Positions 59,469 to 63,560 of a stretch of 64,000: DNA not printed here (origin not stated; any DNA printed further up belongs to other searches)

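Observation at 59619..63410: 1263-aa protein stacking three different cell-wall/peptide hydrolase domains behind a glycine-zipper region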

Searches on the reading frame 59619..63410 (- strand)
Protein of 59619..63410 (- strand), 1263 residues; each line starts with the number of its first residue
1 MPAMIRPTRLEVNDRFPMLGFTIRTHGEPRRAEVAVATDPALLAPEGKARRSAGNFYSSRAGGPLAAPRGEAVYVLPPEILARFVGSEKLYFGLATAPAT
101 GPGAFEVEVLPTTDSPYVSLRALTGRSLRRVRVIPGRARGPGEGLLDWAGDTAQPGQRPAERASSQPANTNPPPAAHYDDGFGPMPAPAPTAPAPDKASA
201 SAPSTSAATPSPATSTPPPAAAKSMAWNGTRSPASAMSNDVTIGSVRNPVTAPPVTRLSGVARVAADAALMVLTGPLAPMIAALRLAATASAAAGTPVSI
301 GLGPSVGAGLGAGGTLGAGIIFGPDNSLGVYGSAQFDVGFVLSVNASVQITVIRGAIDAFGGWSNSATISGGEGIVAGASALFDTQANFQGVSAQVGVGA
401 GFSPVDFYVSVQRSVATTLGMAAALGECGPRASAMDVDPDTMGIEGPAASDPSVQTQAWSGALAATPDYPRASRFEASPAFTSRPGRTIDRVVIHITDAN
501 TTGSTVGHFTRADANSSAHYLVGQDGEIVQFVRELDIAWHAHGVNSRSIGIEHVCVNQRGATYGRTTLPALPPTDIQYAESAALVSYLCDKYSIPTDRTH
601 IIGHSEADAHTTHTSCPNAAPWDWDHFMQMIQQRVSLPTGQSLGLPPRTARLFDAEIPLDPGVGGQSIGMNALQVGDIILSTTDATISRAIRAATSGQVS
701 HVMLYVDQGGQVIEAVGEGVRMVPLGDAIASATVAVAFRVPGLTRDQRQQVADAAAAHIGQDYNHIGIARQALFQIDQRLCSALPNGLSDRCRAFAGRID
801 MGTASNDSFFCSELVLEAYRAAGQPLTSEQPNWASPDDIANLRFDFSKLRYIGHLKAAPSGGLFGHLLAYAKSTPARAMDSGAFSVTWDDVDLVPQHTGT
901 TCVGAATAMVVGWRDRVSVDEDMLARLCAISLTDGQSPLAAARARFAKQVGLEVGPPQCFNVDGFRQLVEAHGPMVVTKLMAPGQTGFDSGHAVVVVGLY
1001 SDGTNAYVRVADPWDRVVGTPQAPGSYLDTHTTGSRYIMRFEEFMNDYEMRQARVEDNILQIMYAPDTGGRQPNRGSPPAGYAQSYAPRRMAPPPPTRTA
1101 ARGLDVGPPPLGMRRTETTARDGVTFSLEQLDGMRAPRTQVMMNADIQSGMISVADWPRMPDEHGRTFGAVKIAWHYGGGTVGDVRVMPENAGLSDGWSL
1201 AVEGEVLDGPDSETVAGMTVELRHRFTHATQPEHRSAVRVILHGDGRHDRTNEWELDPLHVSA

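Call 5: search_protein_families(library=pfam, proteins=[window:59619-63410:-], max_evalue=1)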
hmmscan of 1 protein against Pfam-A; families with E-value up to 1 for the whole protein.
window:59619-63410:- (1263 aa): 5 families
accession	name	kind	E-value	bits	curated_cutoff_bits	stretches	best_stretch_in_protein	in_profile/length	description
PF01510.30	Amidase_2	-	3.3e-29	102.3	26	1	486-618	2-130/131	N-acetylmuramoyl-L-alanine amidase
PF12385.14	Peptidase_C70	-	1.3e-17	64.5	19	1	890-1016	6-126/141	Papain-like cysteine protease AvrRpt2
PF05708.18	Peptidase_C92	-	2.4e-13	50.9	27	1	673-765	2-98/166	Permuted papain-like amidase enzyme, YaeF/YiiX, C92 family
PF13529.12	Peptidase_C39_2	-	1.1e-05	26.5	24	1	890-1014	2-143/143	Peptidase_C39 like family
PF00877.26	NLPC_P60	-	0.2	12.1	23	0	668-726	46-92/105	NlpC/P60 family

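Call 6: search_protein_families(library=ncbifam, proteins=[window:59619-63410:-], max_evalue=1)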
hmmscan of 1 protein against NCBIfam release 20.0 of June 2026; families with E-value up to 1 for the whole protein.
window:59619-63410:- (1263 aa): 3 families
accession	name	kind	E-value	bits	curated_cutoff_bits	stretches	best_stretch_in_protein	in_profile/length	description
NF008552.0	PRK11479.1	equivalog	1.2e-40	139.4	279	1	662-857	54-260/274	YaeF family permuted papain-like enzyme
NF007458.0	PRK10030.1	equivalog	1.7e-10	40.7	216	1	670-764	21-122/205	YiiX family permuted papain-like enzyme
NF008758.0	PRK11789.1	equivalog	3.1e-08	33.2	143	1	515-633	75-184/190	1,6-anhydro-N-acetylmuramyl-L-alanine amidase AmpD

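Call 10: search_protein_families(library=padloc, proteins=[window:59619-63410:-], max_evalue=0.01)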
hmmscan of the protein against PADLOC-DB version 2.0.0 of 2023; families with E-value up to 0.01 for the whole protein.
window:59619-63410:- (1263 aa): 0 families

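Call 13: find_homologous_proteins(query=window:59619-63410:-)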
Query window:59619-63410:- (1263 aa): 205 proteins with E <= 0.001 among 8000 candidates; the best 120 are listed.
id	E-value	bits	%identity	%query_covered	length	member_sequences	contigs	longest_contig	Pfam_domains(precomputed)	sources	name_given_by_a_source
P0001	0.0e+0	2854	100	100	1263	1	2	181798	PF05708.19,PF12385.15,PF13529.14,PF01510.31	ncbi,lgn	-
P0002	0.0e+0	1955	69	100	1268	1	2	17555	PF05708.19,PF12385.15,PF01510.31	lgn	-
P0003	0.0e+0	1644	66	49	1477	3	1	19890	PF05708.19,PF12385.15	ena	-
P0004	0.0e+0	1494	77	69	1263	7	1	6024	PF05708.19,PF01510.31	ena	-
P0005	0.0e+0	1323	58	49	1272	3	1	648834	PF05708.19,PF12385.15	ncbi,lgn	-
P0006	0.0e+0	1302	58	48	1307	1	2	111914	PF05708.19,PF12385.15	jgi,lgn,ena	-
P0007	0.0e+0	1272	63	49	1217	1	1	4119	PF05708.19,PF12385.15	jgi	jgi:hypothetical protein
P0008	0.0e+0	1191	54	37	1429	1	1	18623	PF12385.15,PF14083.12,PF01510.31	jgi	jgi:N-acetyl-anhydromuramyl-L-alanine amidase AmpD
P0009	0.0e+0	1185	56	49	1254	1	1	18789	PF05708.19,PF12385.15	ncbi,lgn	ncbi:MAG: papain-like cysteine protease family protein [Hyphomicrobiaceae bacterium]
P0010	0.0e+0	1128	52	35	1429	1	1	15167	PF12385.15,PF14083.12,PF01510.31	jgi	jgi:N-acetyl-anhydromuramyl-L-alanine amidase AmpD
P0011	0.0e+0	1118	43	48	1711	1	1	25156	PF05708.19,PF12385.15,PF01510.31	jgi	jgi:N-acetyl-anhydromuramyl-L-alanine amidase AmpD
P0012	0.0e+0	1104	55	37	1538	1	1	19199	PF05708.19,PF13365.13,PF12385.15,PF00089.33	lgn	-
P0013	0.0e+0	1083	45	48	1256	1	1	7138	PF05708.19,PF12385.15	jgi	jgi:papain like cysteine protease AvrRpt2/permuted papain-like amidase YaeF/Yiix C92 family enzyme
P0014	0.0e+0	1063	62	17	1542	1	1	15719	PF12385.15,PF01510.31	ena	-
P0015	0.0e+0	1025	64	16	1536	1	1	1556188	PF12385.15,PF01510.31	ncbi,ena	-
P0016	0.0e+0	1014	42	50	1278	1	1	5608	PF05708.19,PF12385.15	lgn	-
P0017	2.9e-297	1007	46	33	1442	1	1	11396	PF05708.19,PF12385.15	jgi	jgi:uncharacterized protein YycO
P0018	4.6e-291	987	58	19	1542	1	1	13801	PF12385.15,PF01510.31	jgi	jgi:N-acetyl-anhydromuramyl-L-alanine amidase AmpD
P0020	3.9e-290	984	64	16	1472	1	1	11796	PF05708.19,PF12385.15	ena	-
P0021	1.1e-289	982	54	34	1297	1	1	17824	PF05708.19,PF12385.15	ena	-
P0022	7.6e-289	979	56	19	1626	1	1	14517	PF12385.15,PF01510.31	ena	-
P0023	3.2e-287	974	44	100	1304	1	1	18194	PF05708.19,PF12385.15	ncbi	-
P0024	4.6e-286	970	58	19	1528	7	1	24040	PF12385.15,PF01510.31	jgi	jgi:N-acetyl-anhydromuramyl-L-alanine amidase AmpD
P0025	1.6e-284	965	40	57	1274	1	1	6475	PF12385.15,PF01510.31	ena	-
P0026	2.0e-280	951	58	20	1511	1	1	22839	PF12385.15,PF01510.31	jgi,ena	-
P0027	8.0e-280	949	52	33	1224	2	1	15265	PF05708.19,PF12385.15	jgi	jgi:uncharacterized protein YycO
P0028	1.1e-276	939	59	17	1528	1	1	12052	PF12385.15,PF01510.31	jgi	jgi:N-acetyl-anhydromuramyl-L-alanine amidase AmpD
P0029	4.5e-264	897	42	99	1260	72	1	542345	PF05708.19,PF12385.15,PF01510.31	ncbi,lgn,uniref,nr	ncbi:N-acetylmuramoyl-L-alanine amidase [Burkholderia sp. RF2-non_BP3]|uniref:N-acetylmuramoyl-L-ala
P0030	2.0e-261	888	61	17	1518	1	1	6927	PF12385.15,PF01510.31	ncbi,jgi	jgi:N-acetyl-anhydromuramyl-L-alanine amidase AmpD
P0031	6.0e-259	880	62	16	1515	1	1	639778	PF12385.15,PF01510.31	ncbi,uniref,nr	ncbi:N-acetylmuramoyl-L-alanine amidase [Cellulomonas humilata]|uniref:N-acetylmuramoyl-L-alanine am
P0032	6.5e-258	877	62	15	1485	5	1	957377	PF12385.15,PF01510.31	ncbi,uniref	ncbi:N-acetylmuramoyl-L-alanine amidase [Amycolatopsis kentuckyensis]|uniref:N-acetylmuramoyl-L-alan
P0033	8.2e-257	873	58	17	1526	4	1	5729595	PF12385.15,PF01510.31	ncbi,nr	ncbi:hypothetical protein ETR14_05090 [Sphingosinicella sp. BN140058]|nr:hypothetical protein ETR14_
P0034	3.5e-256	871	53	35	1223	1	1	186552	PF12385.15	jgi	jgi:hypothetical protein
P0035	3.5e-255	868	58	19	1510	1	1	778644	PF12385.15,PF01510.31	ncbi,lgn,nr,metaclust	ncbi:hypothetical protein ASE38_17225 [Cellulomonas sp. Root930]|nr:hypothetical protein ASE38_17225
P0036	4.9e-252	857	41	48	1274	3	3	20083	PF05708.19,PF12385.15,PF01510.31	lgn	-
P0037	1.4e-251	856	57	16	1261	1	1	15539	PF05708.19,PF12385.15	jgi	jgi:hypothetical protein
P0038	2.9e-250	852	38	31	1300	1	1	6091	PF12385.15,PF13529.14,PF01510.31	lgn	-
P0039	3.9e-250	851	53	35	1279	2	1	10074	PF12385.15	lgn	-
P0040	7.9e-249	847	49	69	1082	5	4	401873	PF05708.19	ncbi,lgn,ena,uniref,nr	ncbi:YiiX/YebB-like N1pC/P60 family cysteine hydrolase [Thermaurantiacus tibetensis]|uniref:YiiX/Yeb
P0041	4.5e-243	828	55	17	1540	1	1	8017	PF12385.15,PF01510.31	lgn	-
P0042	6.0e-242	824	65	16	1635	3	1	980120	PF12385.15,PF01510.31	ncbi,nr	ncbi:N-acetylmuramoyl-L-alanine amidase [Sphingomonas gilva]|nr:N-acetylmuramoyl-L-alanine amidase [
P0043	1.2e-237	810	45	50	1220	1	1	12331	PF12385.15,PF01510.31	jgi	jgi:hypothetical protein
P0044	2.8e-236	805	41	34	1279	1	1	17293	PF12385.15,PF13529.14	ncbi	-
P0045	5.6e-236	804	60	18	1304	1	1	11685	PF12385.15,PF01510.31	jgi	jgi:N-acetyl-anhydromuramyl-L-alanine amidase AmpD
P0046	9.3e-233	794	39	49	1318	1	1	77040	PF05708.19,PF12385.15,PF01510.31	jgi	jgi:N-acetyl-anhydromuramyl-L-alanine amidase AmpD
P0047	9.9e-233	793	38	34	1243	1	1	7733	PF12385.15,PF01510.31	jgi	jgi:N-acetyl-anhydromuramyl-L-alanine amidase AmpD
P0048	1.2e-232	793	57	17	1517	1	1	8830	PF12385.15,PF13529.14,PF01510.31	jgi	jgi:N-acetyl-anhydromuramyl-L-alanine amidase AmpD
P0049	3.8e-229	782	33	30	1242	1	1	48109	PF12385.15,PF14083.12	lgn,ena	-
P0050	3.6e-228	778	57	17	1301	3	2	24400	PF12385.15,PF13529.14,PF01510.31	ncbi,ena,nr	ncbi:MAG TPA: papain-like cysteine protease family protein [Usitatibacter sp.]|nr:papain-like cystei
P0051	6.1e-228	778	61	16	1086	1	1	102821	PF05708.19,PF12385.15,PF01510.31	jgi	jgi:N-acetyl-anhydromuramyl-L-alanine amidase AmpD/uncharacterized protein YycO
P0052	6.2e-223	761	56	17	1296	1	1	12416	PF12385.15,PF01510.31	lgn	-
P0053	1.4e-222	760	60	16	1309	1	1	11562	PF12385.15,PF13529.14,PF01510.31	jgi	jgi:N-acetyl-anhydromuramyl-L-alanine amidase AmpD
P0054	5.8e-222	758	57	16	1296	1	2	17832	PF12385.15,PF01510.31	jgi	jgi:N-acetyl-anhydromuramyl-L-alanine amidase AmpD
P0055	6.1e-221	754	59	17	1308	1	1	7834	PF12385.15,PF01510.31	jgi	jgi:N-acetyl-anhydromuramyl-L-alanine amidase AmpD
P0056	4.9e-219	748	58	16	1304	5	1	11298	PF12385.15,PF01510.31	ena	-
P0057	4.9e-217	741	42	25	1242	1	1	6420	PF12385.15,PF01510.31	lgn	-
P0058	9.9e-216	737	49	33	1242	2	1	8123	PF12385.15,PF11579.14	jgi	jgi:hypothetical protein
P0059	2.0e-215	736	33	33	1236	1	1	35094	PF12385.15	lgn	-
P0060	2.4e-214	733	54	18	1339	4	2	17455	PF12385.15,PF01510.31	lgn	-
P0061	1.7e-212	726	33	31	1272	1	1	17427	PF12385.15,PF13529.14,PF01510.31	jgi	jgi:N-acetyl-anhydromuramyl-L-alanine amidase AmpD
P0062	7.8e-212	724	49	35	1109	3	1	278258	PF05708.19,PF12385.15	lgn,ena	-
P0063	3.6e-211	722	52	14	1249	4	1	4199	PF05708.19,PF01510.31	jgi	jgi:N-acetyl-anhydromuramyl-L-alanine amidase AmpD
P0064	5.6e-211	721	33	31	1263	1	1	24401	PF12385.15,PF13529.14,PF01510.31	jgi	jgi:N-acetyl-anhydromuramyl-L-alanine amidase AmpD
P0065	1.0e-209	717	46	50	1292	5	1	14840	PF12385.15,PF01510.31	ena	-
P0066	1.8e-208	713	47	34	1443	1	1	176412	PF12385.15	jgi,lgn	jgi:hypothetical protein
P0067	1.3e-207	710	61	16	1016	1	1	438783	PF01510.31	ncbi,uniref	ncbi:peptidoglycan recognition family protein [Amycolatopsis sp. NPDC051128]|uniref:N-acetylmuramoyl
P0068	5.0e-206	705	47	16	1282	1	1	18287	PF12385.15,PF13529.14,PF01510.31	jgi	jgi:N-acetyl-anhydromuramyl-L-alanine amidase AmpD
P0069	1.4e-205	704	46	34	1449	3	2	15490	PF12385.15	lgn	-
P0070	8.8e-205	701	50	15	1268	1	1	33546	PF12385.15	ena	-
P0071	1.9e-204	700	48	17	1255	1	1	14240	PF05708.19,PF01510.31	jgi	jgi:V8-like Glu-specific endopeptidase/N-acetyl-anhydromuramyl-L-alanine amidase AmpD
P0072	2.9e-204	699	35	32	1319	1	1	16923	PF12385.15,PF01510.31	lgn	-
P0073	6.9e-204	698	53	15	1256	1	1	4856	PF05708.19,PF13365.13,PF01510.31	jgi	jgi:N-acetyl-anhydromuramyl-L-alanine amidase AmpD/V8-like Glu-specific endopeptidase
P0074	2.9e-203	696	51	14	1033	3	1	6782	PF12385.15,PF01510.31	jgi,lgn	jgi:N-acetyl-anhydromuramyl-L-alanine amidase AmpD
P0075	2.2e-202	693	54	20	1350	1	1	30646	PF05708.19,PF12385.15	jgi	jgi:hypothetical protein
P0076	5.1e-201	688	44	36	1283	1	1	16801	PF12385.15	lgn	-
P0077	1.5e-200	687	54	14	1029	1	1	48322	PF12385.15,PF01510.31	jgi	jgi:N-acetyl-anhydromuramyl-L-alanine amidase AmpD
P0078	7.7e-198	678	53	17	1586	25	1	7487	PF12385.15,PF01510.31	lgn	-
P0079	1.6e-197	677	39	35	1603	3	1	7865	PF12385.15,PF13529.14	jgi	jgi:hypothetical protein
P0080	3.6e-197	676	45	33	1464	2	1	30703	PF12385.15,PF13529.14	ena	-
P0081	1.4e-195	670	44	33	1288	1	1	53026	PF12385.15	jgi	jgi:hypothetical protein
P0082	2.5e-195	670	42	35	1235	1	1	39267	PF12385.15,PF13529.14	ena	-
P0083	2.9e-195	669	48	18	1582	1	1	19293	PF12385.15,PF01510.31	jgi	jgi:N-acetyl-anhydromuramyl-L-alanine amidase AmpD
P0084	3.2e-195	669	72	15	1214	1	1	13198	PF13365.13,PF01510.31,PF00089.33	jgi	jgi:V8-like Glu-specific endopeptidase/N-acetyl-anhydromuramyl-L-alanine amidase AmpD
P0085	1.2e-194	667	46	34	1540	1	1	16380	PF13365.13,PF12385.15,PF11579.14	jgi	jgi:Papain-like cysteine protease AvrRpt2/Trypsin-like peptidase domain/Protein of unknown function 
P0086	1.4e-193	664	44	34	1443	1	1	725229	PF12385.15,PF11579.14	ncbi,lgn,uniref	ncbi:DUF3238 domain-containing protein [Phenylobacterium sp. LjRoot225]|uniref:papain-like cysteine 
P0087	5.0e-193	662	46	34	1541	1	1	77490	PF13365.13,PF12385.15,PF11579.14,PF13529.14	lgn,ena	-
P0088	1.5e-192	660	48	33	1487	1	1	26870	PF13365.13,PF12385.15,PF00089.33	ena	-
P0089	1.2e-188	647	46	30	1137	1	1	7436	PF12385.15,PF01510.31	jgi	jgi:hypothetical protein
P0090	6.3e-187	642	54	15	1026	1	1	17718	PF12385.15,PF01510.31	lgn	-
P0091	6.0e-183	629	56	17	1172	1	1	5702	PF12385.15,PF01510.31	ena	-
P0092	1.2e-182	628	36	29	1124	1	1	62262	PF13365.13,PF12385.15,PF01510.31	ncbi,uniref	ncbi:N-acetylmuramoyl-L-alanine amidase [Paraburkholderia xenovorans]|uniref:N-acetylmuramoyl-L-alan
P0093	2.4e-182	627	50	34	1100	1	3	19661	PF12385.15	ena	-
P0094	2.4e-177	610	62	16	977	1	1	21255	PF12385.15,PF01510.31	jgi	jgi:N-acetyl-anhydromuramyl-L-alanine amidase AmpD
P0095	3.1e-176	606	40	43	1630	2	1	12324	PF05708.19,PF12385.15,PF13529.14,PF01510.31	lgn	-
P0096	1.2e-175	604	59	17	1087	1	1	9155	PF05708.19,PF12385.15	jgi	jgi:uncharacterized protein YycO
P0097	8.0e-174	598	61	17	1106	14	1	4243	PF13365.13,PF12385.15,PF01510.31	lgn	-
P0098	1.4e-173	598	39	37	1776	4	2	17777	PF12385.15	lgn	-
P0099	3.2e-173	596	38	31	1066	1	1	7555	PF12385.15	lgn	-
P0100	9.3e-173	595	57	17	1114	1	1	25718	PF12385.15,PF01510.31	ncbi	-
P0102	9.9e-171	588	50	34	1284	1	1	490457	PF12385.15,PF11579.14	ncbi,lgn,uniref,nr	ncbi:papain-like cysteine protease family protein [Burkholderia sp. Ac-20365]|uniref:papain-like cys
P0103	3.8e-165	570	59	17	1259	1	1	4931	PF05708.19,PF08924.18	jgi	jgi:hypothetical protein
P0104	1.4e-164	568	34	32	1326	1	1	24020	PF13365.13,PF12385.15,PF01510.31,PF00089.33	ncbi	-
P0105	3.9e-163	563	37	35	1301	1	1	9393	PF12385.15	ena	-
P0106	8.1e-163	562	44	37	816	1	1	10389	PF12385.15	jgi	jgi:hypothetical protein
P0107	1.1e-161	558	51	16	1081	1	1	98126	PF13365.13,PF12385.15,PF01510.31,PF00089.33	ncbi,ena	-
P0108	7.5e-161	555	47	34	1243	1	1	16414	PF12385.15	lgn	-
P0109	1.1e-157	545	46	33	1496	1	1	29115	PF12385.15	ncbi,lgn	-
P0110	4.5e-155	536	37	30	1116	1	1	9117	PF12385.15,PF01510.31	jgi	jgi:N-acetyl-anhydromuramyl-L-alanine amidase AmpD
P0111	1.1e-154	535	43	35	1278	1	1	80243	PF12385.15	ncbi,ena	-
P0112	1.5e-153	531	53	16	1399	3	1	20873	PF13365.13,PF12385.15,PF00089.33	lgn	-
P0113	1.7e-153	531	60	14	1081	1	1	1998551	PF12385.15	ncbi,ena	-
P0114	3.4e-153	530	36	29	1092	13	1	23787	PF12385.15,PF13529.14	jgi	-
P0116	1.1e-151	525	44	35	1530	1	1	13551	PF12385.15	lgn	-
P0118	1.8e-150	521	44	33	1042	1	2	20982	PF12385.15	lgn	-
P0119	3.9e-150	520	45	33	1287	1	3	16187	PF12385.15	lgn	-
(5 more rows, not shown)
